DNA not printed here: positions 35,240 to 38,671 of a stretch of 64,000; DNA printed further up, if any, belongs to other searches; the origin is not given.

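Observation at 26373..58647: Seven secreted proteins within 32 kb share a Cys-patterned double dockerin-like module, five of them ending in Cys-Cys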

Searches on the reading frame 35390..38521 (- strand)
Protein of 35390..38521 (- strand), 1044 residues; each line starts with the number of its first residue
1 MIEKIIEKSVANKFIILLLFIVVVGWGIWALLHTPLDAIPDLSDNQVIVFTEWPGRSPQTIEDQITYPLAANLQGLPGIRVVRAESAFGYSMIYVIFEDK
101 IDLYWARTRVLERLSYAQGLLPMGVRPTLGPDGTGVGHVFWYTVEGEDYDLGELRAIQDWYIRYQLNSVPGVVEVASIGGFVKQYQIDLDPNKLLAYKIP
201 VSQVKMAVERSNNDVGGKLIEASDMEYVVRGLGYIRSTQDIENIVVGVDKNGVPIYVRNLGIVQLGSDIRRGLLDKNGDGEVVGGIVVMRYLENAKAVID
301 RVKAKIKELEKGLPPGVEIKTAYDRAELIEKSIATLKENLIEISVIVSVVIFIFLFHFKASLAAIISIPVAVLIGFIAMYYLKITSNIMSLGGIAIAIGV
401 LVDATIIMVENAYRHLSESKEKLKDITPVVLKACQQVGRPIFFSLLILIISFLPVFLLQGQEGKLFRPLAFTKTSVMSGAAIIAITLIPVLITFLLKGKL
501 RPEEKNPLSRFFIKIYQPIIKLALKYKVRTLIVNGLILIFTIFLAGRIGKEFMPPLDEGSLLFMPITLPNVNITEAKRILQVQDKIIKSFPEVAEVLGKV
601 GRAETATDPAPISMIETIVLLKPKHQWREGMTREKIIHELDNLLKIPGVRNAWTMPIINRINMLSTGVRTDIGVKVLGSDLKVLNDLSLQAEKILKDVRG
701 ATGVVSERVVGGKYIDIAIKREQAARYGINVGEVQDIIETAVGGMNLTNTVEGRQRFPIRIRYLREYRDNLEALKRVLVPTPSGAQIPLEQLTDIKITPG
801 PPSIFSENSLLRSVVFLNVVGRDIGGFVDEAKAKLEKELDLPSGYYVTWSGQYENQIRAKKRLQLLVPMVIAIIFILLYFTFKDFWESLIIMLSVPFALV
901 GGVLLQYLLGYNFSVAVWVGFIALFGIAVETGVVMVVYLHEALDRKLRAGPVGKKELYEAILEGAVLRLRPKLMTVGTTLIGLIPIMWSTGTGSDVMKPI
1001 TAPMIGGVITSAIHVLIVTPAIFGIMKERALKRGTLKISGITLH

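Call 26: search_protein_families(library=pfam, max_evalue=0.00001, proteins=[window:35390-38521:-])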
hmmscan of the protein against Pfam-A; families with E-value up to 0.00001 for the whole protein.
seq(1044 aa): 1 family
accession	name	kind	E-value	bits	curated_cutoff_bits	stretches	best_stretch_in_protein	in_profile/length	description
PF00873.25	ACR_tran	-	5.9e-242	806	28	1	6-1025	2-1019/1021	AcrB/AcrD/AcrF family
